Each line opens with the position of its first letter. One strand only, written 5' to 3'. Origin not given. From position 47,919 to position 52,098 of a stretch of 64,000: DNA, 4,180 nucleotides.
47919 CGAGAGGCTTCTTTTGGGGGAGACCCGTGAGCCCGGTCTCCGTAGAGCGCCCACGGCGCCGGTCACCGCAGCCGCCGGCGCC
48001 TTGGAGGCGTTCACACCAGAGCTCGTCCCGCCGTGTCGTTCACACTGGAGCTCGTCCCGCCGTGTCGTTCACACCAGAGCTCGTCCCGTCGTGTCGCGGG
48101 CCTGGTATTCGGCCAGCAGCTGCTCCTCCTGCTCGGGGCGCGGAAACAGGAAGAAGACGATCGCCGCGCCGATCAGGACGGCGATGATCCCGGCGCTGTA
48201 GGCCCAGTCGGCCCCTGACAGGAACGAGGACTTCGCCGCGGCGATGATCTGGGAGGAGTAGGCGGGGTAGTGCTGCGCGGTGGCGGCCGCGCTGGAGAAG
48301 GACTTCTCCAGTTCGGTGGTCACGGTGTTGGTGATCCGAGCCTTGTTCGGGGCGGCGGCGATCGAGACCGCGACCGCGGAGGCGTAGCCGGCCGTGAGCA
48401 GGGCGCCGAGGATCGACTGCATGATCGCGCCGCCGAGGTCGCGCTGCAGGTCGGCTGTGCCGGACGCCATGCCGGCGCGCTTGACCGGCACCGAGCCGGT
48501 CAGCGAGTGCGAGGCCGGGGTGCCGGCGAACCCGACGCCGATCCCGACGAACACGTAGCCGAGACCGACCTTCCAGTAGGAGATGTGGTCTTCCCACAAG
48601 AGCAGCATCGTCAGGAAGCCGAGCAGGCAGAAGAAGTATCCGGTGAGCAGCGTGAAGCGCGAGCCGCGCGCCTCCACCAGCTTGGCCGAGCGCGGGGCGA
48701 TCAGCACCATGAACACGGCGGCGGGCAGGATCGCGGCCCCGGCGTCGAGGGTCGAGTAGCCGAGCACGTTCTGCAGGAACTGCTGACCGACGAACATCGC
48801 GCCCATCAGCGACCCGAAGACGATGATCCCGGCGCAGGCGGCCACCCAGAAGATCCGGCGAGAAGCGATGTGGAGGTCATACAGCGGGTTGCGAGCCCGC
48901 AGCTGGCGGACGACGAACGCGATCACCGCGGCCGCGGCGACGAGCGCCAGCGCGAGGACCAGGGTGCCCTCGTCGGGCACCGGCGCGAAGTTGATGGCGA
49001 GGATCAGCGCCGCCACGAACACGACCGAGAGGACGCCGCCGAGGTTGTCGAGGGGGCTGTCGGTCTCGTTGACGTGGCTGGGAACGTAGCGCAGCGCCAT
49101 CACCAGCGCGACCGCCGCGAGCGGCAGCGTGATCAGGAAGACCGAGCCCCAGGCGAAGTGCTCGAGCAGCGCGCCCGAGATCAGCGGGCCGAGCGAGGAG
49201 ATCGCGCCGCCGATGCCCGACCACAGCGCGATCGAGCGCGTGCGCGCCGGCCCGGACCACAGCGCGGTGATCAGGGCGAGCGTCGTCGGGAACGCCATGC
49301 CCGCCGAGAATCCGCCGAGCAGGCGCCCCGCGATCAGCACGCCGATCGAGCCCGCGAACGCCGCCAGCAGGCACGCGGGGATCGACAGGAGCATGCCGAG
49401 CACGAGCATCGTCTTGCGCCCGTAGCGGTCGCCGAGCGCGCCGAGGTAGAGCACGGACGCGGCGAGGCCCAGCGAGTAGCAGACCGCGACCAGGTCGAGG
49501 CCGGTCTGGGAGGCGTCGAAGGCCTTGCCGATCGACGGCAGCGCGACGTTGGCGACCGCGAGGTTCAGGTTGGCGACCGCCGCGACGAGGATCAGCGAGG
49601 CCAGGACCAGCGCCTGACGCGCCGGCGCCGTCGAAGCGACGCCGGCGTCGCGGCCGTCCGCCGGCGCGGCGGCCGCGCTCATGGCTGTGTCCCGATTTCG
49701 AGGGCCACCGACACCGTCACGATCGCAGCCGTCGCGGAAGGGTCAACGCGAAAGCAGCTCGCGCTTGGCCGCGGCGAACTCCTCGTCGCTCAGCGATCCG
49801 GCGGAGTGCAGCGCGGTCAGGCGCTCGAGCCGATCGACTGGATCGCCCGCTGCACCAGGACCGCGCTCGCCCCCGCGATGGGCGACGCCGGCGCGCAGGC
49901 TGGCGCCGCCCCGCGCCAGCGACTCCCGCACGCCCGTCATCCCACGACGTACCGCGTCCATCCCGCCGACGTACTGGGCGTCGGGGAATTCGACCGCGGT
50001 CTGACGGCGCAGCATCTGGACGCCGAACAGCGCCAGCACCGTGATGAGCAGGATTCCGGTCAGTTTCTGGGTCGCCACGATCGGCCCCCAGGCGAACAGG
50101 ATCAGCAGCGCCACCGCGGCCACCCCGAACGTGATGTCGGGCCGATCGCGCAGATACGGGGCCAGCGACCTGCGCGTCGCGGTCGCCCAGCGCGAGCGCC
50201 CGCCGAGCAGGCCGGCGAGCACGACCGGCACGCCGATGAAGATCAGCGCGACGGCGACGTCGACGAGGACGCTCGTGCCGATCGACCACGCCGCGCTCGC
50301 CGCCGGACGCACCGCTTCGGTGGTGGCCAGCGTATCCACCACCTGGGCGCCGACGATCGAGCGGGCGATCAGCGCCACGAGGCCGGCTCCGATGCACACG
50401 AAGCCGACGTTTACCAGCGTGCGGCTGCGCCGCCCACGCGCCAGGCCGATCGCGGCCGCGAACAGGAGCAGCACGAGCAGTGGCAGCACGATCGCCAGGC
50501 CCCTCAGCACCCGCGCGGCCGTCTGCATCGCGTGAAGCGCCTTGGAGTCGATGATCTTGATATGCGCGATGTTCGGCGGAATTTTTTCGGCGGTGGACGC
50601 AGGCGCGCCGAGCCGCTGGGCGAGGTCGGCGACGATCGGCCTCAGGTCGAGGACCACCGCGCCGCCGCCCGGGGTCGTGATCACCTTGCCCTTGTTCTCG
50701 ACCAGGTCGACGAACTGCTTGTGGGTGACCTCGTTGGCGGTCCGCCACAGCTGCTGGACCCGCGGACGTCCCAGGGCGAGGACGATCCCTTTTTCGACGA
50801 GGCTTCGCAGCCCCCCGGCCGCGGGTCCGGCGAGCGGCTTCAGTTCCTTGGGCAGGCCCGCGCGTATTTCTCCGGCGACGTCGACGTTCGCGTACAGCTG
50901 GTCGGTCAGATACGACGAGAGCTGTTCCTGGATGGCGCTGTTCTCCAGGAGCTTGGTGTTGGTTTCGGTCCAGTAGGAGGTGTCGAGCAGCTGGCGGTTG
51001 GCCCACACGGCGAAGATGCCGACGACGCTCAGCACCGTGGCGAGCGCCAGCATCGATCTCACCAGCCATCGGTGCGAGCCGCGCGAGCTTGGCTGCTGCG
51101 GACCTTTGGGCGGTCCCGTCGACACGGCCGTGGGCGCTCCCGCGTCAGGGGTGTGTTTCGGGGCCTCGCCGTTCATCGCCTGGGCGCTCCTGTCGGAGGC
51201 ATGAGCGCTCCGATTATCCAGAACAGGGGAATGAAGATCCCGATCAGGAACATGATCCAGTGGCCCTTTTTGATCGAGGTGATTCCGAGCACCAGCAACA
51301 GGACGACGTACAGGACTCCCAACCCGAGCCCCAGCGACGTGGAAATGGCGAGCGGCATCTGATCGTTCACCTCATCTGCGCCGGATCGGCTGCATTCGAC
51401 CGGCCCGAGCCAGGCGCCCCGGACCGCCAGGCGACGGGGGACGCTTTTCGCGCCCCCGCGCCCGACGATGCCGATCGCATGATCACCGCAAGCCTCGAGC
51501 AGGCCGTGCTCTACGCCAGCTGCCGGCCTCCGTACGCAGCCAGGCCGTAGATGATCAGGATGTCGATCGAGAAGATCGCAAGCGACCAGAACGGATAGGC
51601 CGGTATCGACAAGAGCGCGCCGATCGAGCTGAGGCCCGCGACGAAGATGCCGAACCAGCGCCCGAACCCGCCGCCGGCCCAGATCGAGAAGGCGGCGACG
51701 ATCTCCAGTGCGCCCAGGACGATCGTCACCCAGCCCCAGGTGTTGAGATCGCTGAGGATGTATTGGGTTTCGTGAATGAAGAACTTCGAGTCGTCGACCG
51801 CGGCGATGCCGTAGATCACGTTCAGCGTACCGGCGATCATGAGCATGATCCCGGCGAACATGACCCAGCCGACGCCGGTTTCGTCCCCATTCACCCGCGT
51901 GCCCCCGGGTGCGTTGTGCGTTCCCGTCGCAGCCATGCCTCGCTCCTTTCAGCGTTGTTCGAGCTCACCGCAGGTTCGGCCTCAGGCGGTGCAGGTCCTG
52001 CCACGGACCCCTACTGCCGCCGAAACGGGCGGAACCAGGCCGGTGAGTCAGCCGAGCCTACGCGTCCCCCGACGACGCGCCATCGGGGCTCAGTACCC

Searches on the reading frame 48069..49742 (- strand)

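Call 24: search_protein_families(library=pfam, proteins=[window:48069-49742:-], max_evalue=0.00001)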
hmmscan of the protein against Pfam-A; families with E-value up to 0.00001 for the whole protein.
window:48069-49742:- (557 aa): 2 families
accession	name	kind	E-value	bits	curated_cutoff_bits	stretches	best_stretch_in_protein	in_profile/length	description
PF07690.21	MFS_1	-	5e-49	167.5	33.4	1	50-440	1-345/347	Major Facilitator Superfamily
PF00083.30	Sugar_tr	-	1.2e-08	34.7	22.3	1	53-154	19-123/452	Sugar (and other) transporter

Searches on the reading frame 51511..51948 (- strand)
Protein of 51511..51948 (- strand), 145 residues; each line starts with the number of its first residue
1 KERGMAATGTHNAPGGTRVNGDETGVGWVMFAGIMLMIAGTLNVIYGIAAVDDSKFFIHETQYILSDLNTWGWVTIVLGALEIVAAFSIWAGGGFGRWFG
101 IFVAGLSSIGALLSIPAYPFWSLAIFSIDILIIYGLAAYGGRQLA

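Call 24: search_protein_families(library=pfam, proteins=[window:51511-51948:-], max_evalue=0.00001)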
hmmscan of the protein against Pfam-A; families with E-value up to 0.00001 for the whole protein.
window:51511-51948:- (145 aa): 1 family
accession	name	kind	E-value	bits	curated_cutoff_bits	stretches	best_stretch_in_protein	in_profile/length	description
PF23636.1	DUF7144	-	2.1e-31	108.9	27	1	28-140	1-114/115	Domain of unknown function (DUF7144)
